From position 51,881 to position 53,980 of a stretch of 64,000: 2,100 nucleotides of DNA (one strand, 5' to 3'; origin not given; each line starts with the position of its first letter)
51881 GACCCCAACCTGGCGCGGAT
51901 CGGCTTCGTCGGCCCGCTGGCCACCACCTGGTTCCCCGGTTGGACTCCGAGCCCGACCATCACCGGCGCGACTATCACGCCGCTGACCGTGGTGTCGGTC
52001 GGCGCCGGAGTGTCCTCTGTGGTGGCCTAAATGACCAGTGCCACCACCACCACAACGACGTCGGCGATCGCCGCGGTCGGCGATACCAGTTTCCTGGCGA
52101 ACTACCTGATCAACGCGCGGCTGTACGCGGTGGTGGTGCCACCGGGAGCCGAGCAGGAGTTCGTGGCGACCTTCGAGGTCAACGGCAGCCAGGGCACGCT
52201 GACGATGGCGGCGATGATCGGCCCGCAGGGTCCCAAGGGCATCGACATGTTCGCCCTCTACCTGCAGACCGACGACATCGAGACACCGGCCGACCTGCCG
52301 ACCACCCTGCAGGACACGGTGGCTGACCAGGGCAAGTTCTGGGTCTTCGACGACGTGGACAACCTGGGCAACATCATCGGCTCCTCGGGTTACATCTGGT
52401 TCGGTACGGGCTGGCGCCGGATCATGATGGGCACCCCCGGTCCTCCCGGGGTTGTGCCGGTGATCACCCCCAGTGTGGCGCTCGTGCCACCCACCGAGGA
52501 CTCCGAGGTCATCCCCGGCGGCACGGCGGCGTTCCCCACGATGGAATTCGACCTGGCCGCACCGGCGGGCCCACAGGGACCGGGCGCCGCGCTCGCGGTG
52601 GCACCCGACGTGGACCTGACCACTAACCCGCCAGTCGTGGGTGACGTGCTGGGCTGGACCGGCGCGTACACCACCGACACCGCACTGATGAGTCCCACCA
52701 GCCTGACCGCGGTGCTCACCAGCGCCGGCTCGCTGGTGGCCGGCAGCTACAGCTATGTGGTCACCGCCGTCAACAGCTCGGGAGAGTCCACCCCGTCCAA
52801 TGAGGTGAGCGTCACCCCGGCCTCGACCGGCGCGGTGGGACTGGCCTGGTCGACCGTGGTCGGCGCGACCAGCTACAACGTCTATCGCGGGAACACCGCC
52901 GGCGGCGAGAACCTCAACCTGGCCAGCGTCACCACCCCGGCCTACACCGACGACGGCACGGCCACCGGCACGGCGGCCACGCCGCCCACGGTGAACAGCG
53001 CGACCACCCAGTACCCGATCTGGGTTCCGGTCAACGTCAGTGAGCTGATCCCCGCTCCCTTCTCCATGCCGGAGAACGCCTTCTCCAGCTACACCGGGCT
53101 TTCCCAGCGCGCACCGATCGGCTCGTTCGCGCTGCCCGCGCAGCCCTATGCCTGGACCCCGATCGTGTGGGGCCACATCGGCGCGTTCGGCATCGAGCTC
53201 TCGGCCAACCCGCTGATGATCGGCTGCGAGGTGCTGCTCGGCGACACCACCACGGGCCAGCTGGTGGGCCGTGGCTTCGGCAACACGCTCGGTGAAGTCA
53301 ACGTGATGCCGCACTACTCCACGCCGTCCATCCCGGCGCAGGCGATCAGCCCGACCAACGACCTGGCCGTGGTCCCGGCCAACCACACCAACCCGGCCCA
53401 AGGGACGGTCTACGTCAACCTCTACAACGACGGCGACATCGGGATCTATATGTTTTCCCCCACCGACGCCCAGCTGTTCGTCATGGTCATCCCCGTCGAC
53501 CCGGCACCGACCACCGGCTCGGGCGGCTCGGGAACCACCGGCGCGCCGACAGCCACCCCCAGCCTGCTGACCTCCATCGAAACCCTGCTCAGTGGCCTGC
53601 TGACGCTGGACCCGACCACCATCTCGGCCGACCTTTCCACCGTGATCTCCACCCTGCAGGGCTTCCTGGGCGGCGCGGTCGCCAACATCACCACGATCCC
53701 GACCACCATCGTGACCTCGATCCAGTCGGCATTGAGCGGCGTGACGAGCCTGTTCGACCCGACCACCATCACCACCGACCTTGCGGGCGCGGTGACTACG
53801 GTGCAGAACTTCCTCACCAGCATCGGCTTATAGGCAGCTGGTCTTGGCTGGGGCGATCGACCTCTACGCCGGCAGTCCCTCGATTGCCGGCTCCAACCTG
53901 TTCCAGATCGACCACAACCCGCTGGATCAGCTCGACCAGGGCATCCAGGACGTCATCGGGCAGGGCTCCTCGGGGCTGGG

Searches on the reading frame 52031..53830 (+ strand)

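Call 8: search_protein_families(library=pfam, proteins=[window:52031-53830:+], max_evalue=0.01)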
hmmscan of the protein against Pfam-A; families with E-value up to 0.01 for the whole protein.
window:52031-53830:+ (600 aa): 0 families

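Call 9: search_protein_families(library=phrogs, proteins=[window:52031-53830:+], max_evalue=0.001)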
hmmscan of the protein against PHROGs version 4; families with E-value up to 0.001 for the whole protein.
window:52031-53830:+ (600 aa): 6 families
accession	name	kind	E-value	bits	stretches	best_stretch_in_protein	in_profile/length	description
phrog_1565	-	tail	6e-91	305.8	2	312-489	202-373/375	minor tail protein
phrog_1736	-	tail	8e-34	118.1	2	323-451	186-316/457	minor tail protein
phrog_19622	-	other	2.8e-09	36.9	1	210-313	264-371/524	esterase/lipase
phrog_752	-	head and packaging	1.6e-05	25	1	215-309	292-397/475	major head protein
phrog_8040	-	connector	3.3e-05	24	1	211-303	122-215/396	head closure Hc3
phrog_7440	-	tail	0.00032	20.8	0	211-317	212-312/354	major tail protein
